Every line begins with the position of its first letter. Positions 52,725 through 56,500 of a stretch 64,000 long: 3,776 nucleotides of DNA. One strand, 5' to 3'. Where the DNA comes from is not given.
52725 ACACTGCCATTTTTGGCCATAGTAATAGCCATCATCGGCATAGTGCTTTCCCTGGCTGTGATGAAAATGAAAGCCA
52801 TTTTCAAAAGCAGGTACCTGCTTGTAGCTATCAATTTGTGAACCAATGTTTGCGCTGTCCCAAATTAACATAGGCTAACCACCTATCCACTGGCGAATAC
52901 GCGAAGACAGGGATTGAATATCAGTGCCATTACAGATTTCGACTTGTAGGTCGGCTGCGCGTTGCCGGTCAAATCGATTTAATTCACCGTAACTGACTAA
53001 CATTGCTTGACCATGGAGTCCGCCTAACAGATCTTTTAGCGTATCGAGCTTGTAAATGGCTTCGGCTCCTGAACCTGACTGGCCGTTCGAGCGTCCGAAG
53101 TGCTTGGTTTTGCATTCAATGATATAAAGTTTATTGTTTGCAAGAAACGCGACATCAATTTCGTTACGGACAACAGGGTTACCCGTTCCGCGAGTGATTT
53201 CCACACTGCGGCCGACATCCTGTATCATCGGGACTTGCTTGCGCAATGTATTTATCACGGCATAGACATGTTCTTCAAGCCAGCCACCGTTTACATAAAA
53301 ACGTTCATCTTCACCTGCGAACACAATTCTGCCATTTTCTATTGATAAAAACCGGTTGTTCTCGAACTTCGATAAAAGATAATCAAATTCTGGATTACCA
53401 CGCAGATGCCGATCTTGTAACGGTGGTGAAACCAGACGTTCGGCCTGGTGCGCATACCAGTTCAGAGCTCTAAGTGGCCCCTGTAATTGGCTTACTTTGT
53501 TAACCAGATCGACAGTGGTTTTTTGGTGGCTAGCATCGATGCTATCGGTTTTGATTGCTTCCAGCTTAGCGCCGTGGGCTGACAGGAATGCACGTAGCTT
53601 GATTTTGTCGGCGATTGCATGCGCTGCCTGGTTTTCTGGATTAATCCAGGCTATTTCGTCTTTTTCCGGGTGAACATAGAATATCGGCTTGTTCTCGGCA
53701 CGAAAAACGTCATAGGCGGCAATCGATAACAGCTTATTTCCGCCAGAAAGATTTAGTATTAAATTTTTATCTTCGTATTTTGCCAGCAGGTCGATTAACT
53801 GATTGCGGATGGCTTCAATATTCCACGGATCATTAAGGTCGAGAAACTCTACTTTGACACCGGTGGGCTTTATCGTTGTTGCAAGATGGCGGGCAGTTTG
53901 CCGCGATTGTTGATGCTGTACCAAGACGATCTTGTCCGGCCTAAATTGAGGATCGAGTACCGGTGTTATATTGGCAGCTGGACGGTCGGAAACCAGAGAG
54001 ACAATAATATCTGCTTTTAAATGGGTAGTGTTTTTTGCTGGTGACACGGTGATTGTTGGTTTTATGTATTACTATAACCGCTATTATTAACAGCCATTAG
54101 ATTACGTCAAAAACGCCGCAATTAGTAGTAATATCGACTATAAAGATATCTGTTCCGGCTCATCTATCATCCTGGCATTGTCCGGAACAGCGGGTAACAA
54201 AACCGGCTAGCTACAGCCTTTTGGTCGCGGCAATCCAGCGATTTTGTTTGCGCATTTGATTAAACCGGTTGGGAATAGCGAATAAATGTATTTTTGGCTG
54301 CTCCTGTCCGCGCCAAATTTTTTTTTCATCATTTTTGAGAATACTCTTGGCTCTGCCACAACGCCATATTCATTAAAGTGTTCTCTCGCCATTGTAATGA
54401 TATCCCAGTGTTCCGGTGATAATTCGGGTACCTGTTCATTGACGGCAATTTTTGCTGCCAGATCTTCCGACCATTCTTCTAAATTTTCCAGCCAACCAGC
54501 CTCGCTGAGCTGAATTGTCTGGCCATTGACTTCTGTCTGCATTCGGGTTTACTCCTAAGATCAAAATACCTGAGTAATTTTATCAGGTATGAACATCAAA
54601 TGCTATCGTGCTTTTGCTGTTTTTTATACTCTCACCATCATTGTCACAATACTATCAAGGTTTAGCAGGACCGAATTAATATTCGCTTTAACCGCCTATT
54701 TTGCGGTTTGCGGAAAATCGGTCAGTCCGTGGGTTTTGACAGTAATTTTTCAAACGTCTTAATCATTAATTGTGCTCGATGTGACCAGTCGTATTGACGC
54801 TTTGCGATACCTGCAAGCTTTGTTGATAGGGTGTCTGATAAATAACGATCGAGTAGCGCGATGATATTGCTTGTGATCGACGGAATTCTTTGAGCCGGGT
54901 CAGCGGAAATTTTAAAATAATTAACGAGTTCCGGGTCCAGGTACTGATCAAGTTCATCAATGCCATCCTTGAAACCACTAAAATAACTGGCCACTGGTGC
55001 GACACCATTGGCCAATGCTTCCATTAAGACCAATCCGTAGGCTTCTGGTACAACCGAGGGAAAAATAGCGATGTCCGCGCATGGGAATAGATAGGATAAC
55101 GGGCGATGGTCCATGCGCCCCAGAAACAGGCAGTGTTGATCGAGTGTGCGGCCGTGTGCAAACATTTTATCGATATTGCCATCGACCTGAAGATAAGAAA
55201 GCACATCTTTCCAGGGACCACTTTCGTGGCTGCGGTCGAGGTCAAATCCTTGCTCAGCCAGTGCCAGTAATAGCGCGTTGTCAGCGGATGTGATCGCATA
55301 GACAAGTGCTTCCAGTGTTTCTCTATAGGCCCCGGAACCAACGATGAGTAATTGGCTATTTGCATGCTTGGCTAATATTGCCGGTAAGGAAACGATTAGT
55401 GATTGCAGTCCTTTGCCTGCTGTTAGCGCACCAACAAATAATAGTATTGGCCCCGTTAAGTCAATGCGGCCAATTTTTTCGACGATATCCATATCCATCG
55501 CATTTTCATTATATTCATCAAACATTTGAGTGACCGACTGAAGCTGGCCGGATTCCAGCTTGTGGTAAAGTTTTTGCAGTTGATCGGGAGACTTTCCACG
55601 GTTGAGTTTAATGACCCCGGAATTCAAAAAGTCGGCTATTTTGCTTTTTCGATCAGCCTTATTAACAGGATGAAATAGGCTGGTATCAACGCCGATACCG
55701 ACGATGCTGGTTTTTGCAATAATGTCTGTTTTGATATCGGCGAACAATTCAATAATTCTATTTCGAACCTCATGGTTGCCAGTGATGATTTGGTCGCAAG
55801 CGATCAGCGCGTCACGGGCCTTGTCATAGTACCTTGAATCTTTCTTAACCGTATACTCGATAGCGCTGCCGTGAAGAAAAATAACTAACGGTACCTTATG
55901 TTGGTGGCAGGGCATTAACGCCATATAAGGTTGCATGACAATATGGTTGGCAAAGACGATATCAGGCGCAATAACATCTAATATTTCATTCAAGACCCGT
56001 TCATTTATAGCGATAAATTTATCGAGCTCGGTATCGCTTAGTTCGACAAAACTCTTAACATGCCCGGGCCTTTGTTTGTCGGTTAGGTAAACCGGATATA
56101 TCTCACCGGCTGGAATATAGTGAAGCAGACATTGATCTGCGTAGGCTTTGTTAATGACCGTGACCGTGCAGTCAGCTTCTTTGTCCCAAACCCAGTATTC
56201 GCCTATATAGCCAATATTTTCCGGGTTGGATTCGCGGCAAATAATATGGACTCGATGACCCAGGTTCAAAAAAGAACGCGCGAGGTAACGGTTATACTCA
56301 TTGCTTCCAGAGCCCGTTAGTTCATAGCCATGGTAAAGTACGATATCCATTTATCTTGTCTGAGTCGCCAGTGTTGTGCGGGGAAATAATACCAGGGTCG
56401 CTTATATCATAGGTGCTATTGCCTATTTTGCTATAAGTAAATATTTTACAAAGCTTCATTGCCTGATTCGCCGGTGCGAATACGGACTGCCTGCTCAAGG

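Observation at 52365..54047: Orphan Card1-like CARF-nuclease gene coupled to a cytoplasmic CHAP peptidase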

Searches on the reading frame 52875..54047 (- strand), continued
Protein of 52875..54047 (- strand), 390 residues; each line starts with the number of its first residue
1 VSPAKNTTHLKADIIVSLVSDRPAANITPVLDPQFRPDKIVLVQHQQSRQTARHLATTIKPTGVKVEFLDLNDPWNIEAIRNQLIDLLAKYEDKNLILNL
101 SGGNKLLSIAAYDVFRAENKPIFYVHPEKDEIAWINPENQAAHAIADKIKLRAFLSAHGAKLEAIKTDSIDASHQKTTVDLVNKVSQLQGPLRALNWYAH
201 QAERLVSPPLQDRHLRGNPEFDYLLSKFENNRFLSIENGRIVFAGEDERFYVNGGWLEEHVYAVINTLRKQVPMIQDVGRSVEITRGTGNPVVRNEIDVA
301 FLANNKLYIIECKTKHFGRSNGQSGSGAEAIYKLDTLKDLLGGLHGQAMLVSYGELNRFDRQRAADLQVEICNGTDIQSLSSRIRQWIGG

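Call 67: search_protein_families(library=pfam, proteins=[L027:2504-3454:+, L027:1027-2529:+, L027:99-734:+, L048:8694-9941:+, L002:8949-10076:+, L063:9079-9834:+, L063:10987-12009:+, L035:8572-9945:+, L003:3882-5186:+, L025:8445-9728:+], max_evalue=0.001)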
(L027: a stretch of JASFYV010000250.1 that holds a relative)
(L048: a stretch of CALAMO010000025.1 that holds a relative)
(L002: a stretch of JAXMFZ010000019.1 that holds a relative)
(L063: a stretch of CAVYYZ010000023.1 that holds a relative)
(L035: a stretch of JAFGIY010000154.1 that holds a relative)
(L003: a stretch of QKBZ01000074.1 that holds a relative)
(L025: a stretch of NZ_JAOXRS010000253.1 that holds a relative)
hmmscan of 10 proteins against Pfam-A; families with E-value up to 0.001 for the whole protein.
L027:2504-3454:+ (316 aa): 1 family
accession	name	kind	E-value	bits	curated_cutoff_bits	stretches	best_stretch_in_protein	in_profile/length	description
PF01551.29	Peptidase_M23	-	3.7e-21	75.6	28.7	1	179-273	2-96/96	Peptidase family M23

L027:1027-2529:+ (500 aa): 6 families
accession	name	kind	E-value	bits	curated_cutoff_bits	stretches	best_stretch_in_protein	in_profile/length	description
PF00069.31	Pkinase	-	1.2e-39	136.7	31.7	1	22-242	1-198/263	Protein kinase domain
PF07714.23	PK_Tyr_Ser-Thr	-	5e-20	72.3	23.1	1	64-242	27-206/258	Protein tyrosine and serine/threonine kinase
PF03109.22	ABC1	-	2.1e-08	34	22.9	1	95-192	123-220/244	ABC1 atypical kinase-like domain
PF08239.17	SH3_3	-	1.9e-06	28.4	27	1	432-489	1-54/54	Bacterial SH3 domain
PF01636.29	APH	-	3.6e-06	27.4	23.2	0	158-188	168-199/239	Phosphotransferase enzyme family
PF06293.20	Kdo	-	9.7e-05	22.3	21.3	1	113-187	91-170/207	Lipopolysaccharide kinase (Kdo/WaaP) family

L027:99-734:+ (211 aa): 1 family
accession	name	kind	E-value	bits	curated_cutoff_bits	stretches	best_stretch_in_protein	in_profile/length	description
PF02397.22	Bac_transf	-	2.6e-71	239.3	27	1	17-206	1-179/179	Bacterial sugar transferase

L048:8694-9941:+ (415 aa): 2 families
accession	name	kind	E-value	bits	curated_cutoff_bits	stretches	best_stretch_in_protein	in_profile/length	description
PF07804.18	HipA_C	-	2.1e-45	155.5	30.5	1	148-374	2-208/213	HipA-like C-terminal domain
PF13657.11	Couple_hipA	-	1.4e-16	61.3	22.5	1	8-108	1-98/99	HipA N-terminal domain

L002:8949-10076:+ (375 aa): 0 families

L063:9079-9834:+ (251 aa): 0 families

L063:10987-12009:+ (340 aa): 1 family
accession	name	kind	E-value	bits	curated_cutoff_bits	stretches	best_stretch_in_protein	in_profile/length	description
PF00561.26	Abhydrolase_1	-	7.7e-07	29.5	25.8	1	69-204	2-103/245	alpha/beta hydrolase fold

L035:8572-9945:+ (457 aa): 1 family
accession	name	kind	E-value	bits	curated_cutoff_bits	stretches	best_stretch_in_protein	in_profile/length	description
PF00209.24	SNF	-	7.7e-53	180.4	27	2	140-452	174-482/524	Sodium:neurotransmitter symporter family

L003:3882-5186:+ (434 aa): 3 families
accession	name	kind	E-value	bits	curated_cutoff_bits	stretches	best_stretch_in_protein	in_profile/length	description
PF07995.17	GSDH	-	7.4e-11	42.3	25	1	128-352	82-276/332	Glucose / Sorbosone dehydrogenase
PF23500.1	DUF7133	-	3.1e-07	30.5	27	0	43-184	6-158/385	Domain of unknown function (DUF7133)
PF01436.27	NHL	-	0.0003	21.1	20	0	405-428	3-26/28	NHL repeat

L025:8445-9728:+ (427 aa): 4 families
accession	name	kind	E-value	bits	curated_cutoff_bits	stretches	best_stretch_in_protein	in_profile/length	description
PF21342.2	SoxA-TsdA_cyt-c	-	6e-20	71.5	27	2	226-310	2-88/88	SoxA/TsdA, cytochrome c domain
PF13442.11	Cytochrome_CBB3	-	4.6e-08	33.7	27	1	98-183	3-68/68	Cytochrome C oxidase, cbb3-type, subunit III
PF14522.11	Cytochrome_C7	-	1.1e-05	25.6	24.8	0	229-248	33-52/67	Cytochrome c7 and related cytochrome c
PF00034.26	Cytochrom_C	-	1.6e-05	26.5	21.3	0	99-187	2-90/90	Cytochrome c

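Call 80: search_protein_families(library=pfam, alignment_id=A4, max_evalue=0.0001)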
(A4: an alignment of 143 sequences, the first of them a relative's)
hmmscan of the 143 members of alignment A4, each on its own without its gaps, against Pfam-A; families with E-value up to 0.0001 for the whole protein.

A. member 1, L004:7507-8952:+ (481 aa): 4 families
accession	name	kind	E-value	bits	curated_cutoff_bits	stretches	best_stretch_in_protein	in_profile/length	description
PF00069.31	Pkinase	-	1.3e-39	136.7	31.7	1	19-280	1-252/263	Protein kinase domain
PF07714.23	PK_Tyr_Ser-Thr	-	4e-21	75.9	23.1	1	80-238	45-205/258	Protein tyrosine and serine/threonine kinase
PF03109.22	ABC1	-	4.4e-09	36.3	22.9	1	107-192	139-223/244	ABC1 atypical kinase-like domain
PF01636.29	APH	-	8.8e-08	32.6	23.2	0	156-185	169-199/239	Phosphotransferase enzyme family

B. families by the number of members that match (of 143 scanned): 203 families (the first 25 are shown)
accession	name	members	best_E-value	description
PF03787.20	RAMPs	4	6.8e-24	RAMP superfamily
PF13401.12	AAA_22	4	9.8e-08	AAA domain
PF00106.31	adh_short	2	5.6e-39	short chain dehydrogenase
PF00005.33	ABC_tran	2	1.4e-35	ABC transporter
PF05685.18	Uma2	2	3e-33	Putative restriction endonuclease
PF00549.24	Ligase_CoA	2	3.8e-33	CoA-ligase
PF07719.23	TPR_2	2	1.6e-22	Tetratricopeptide repeat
PF00271.37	Helicase_C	2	5.5e-22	Helicase conserved C-terminal domain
PF00270.35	DEAD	2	1e-21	DEAD/DEAH box helicase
PF01336.31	tRNA_anti-codon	2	7.5e-20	OB-fold nucleic acid binding domain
PF13191.12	AAA_16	2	5.8e-13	AAA ATPase domain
PF02463.25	SMC_N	2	3.6e-11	RecF/RecN/SMC N terminal domain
PF08659.16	KR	2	7.9e-09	KR domain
PF02554.20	CstA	1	7e-209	Carbon starvation protein CstA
PF01039.27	Carboxyl_trans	1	1.8e-202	Carboxyl transferase domain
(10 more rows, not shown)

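Call 81: search_protein_families(library=pfam, alignment_id=A5, max_evalue=0.0001)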
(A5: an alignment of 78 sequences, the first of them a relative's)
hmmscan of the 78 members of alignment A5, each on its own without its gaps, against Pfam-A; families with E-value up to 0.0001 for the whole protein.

A. member 1, L046:14527-15807:+ (426 aa): 2 families
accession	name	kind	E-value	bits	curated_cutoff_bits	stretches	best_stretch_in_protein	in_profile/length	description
PF05193.26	Peptidase_M16_C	-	2.8e-33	115.7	23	1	181-352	2-181/181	Peptidase M16 inactive domain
PF00675.25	Peptidase_M16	-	1.8e-30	106.2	22.3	1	28-173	2-147/149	Insulinase (Peptidase family M16)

B. families by the number of members that match (of 78 scanned): 87 families (the first 25 are shown)
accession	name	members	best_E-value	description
PF04055.27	Radical_SAM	2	8.3e-20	Radical SAM superfamily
PF01609.27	DDE_Tnp_1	2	1.7e-17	Transposase DDE domain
PF00873.25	ACR_tran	1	0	AcrB/AcrD/AcrF family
PF01041.23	DegT_DnrJ_EryC1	1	1.5e-128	DegT/DnrJ/EryC1/StrS aminotransferase family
PF20208.3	ARPP-1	1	2.1e-98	ARG and Rhodanese-Phosphatase-superfamily-associated Protein domain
PF00478.31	IMPDH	1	1.9e-85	IMP dehydrogenase / GMP reductase domain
PF00563.25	EAL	1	1.6e-65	EAL domain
PF02567.21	PhzC-PhzF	1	1.3e-51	Phenazine biosynthesis-like protein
PF03446.21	NAD_binding_2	1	1.4e-49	NAD binding domain of 6-phosphogluconate dehydrogenase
PF13635.12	DUF4143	1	3.7e-48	Domain of unknown function (DUF4143)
PF07724.20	AAA_2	1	1.6e-46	AAA domain (Cdc48 subfamily)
PF13517.12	FG-GAP_3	1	4.5e-44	FG-GAP-like repeat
PF09623.16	Cas_NE0113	1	7.1e-44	CRISPR-associated protein NE0113 (Cas_NE0113)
PF14833.11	NAD_binding_11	1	4.1e-34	NAD-binding of NADP-dependent 3-hydroxyisobutyrate dehydrogenase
PF05193.26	Peptidase_M16_C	1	2.8e-33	Peptidase M16 inactive domain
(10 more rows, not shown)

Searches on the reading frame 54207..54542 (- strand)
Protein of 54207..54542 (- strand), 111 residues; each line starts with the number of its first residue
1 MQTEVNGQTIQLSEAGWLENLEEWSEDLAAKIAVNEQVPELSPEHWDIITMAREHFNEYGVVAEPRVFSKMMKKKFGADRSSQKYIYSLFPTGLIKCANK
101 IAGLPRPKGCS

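Call 3: search_protein_families(library=pfam, proteins=[window:54207-54542:-], max_evalue=0.1)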
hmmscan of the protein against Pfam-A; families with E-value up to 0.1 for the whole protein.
window:54207-54542:- (111 aa): 1 family
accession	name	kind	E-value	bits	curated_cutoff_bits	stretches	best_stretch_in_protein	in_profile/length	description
PF04358.19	DsrC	-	5.3e-35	120.5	24.9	1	4-110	1-106/107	DsrC like protein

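Call 4: search_protein_families(library=ncbifam, proteins=[window:54207-54542:-], max_evalue=0.1)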
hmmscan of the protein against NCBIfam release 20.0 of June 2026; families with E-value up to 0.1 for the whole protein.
window:54207-54542:- (111 aa): 2 families
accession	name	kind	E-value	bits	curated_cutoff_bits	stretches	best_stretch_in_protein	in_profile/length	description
TIGR03342.1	dsrC_tusE_dsvC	subfamily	6.7e-31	106.9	53.5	1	4-110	2-107/108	TusE/DsrC/DsvC family sulfur relay protein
NF008562.0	PRK11508.1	equivalog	7.9e-25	87.1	191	1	6-110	5-108/109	sulfurtransferase TusE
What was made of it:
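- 54207..54542 (-): DsrC/TusE-family gene upstream. It is a syntenic neighbour in the two nearest relatives, not shown to be functionally linked. TIGR03342 at 6.7e-31 (call 4).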

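Call 86: search_protein_families(library=padloc, proteins=[window:54207-54542:-], max_evalue=0.001)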
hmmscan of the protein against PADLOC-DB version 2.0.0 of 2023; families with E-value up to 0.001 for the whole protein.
window:54207-54542:- (111 aa): 0 families

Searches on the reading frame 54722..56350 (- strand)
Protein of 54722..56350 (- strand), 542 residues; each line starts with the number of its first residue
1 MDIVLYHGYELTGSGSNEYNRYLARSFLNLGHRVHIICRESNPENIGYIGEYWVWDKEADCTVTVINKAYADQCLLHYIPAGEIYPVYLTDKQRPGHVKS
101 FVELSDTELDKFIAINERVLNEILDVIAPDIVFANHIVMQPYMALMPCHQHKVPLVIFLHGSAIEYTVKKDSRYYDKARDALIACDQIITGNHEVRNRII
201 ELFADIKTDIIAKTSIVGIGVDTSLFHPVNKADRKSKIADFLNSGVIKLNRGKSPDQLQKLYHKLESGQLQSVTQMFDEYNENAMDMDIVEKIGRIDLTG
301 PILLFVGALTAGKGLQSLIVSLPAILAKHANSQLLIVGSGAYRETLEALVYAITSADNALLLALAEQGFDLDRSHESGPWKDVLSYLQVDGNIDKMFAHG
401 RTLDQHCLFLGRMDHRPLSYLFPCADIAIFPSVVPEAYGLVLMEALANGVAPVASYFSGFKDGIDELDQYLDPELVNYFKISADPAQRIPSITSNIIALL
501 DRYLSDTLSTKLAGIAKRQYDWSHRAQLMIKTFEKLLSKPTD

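Call 3: search_protein_families(library=pfam, proteins=[window:54722-56350:-], max_evalue=0.1)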
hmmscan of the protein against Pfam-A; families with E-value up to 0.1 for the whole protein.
window:54722-56350:- (542 aa): 6 families
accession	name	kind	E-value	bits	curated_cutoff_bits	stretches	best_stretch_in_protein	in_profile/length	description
PF00534.26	Glycos_transf_1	-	1.4e-18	67.4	26.4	2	399-465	67-132/172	Glycosyl transferases group 1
PF13692.12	Glyco_trans_1_4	-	2e-14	54.5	27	2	401-464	55-115/142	Glycosyl transferases group 1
PF13439.12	Glyco_transf_4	-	1.6e-10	41.7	28.5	1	15-204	3-153/170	Glycosyltransferase Family 4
PF13477.12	Glyco_trans_4_2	-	4.9e-06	27.2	23.4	1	112-181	58-127/139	Glycosyl transferase 4-like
PF13579.12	Glyco_trans_4_4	-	8e-06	26.7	29.7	1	15-204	2-147/158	Glycosyl transferase 4-like domain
PF20706.3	GT4-conflict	-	0.0095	15.4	26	1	424-475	281-328/385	Family 4 Glycosyltransferase in conflict systems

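Call 4: search_protein_families(library=ncbifam, proteins=[window:54722-56350:-], max_evalue=0.1)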
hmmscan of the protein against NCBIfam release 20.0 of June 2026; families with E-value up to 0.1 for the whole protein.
window:54722-56350:- (542 aa): 22 families
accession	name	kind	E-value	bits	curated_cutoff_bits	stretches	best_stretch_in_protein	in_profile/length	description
TIGR04157.1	glyco_rSAM_CFB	subfamily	9.3e-16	57.8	400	2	300-348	227-275/406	TIGR04157 family glycosyltransferase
TIGR04063.1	stp3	hypoth_equivalog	3.1e-10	39.5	442.05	1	285-358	200-271/397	TIGR04063 family PEP-CTERM/XrtA system glycosyltransferase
TIGR03999.1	thiol_BshA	equivalog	5.4e-10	38.7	273.7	1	400-465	250-312/375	N-acetyl-alpha-D-glucosaminyl L-malate synthase BshA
TIGR02149.1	glgA_Coryne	subfamily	1.6e-08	34.1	302.4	1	258-325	159-229/391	glycogen synthase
NF012028.0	PRK15484.1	subfamily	2.9e-08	33.2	618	1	400-464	252-316/380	lipopolysaccharide N-acetylglucosaminyltransferase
TIGR04047.1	MSMEG_0565_glyc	hypoth_equivalog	5.1e-08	32.4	259.85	1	407-469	259-320/373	MSMEG_0565 family glycosyltransferase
TIGR02095.1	glgA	subfamily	2.3e-07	29.9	328.45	2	423-534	367-475/477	glycogen/starch synthase, ADP-glucose type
NF047684.1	TeichurnBiosyTuaC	equivalog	2e-06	27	550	0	280-347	199-263/391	teichuronic acid biosynthesis protein TuaC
NF038255.1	exopoly_VpsD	equivalog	3.7e-06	26.1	300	1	400-456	258-313/381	VpsD family glycosyltransferase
NF050063.1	ProtGlycPglJ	equivalog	5e-06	26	500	1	283-369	175-260/363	N-acetylgalactosamine-N,N'-diacetylbacillosaminyl-diphospho-undecaprenol 4-alpha-N-acetylgalactosaminyltransferase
NF053787.1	GlcN_PG_synth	equivalog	2.1e-05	23.6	480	0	117-233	71-185/361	N-acetylglucosaminyl phosphatidylglycerol synthase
TIGR03449.1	mycothiol_MshA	equivalog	2.9e-05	23.1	462.5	1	405-461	284-339/406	D-inositol-3-phosphate glycosyltransferase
NF041876.1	EPS_EpsE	equivalog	3.5e-05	23.2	400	1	401-465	272-335/389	exopolysaccharide biosynthesis GT4 family glycosyltransferase EpsE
NF038229.1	Glyco4_Geo_Pelo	equivalog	0.00015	20.9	400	1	116-222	43-143/338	GPMC system family 4 glycosyltransferase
NF038295.1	EPS_HpsP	equivalog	0.00045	19.3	550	1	289-347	196-254/388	hormogonium polysaccharide biosynthesis glycosyltransferase HpsP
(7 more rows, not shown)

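Call 86: search_protein_families(library=padloc, proteins=[window:54722-56350:-], max_evalue=0.001)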
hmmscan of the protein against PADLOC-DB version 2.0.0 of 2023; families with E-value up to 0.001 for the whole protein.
window:54722-56350:- (542 aa): 0 families
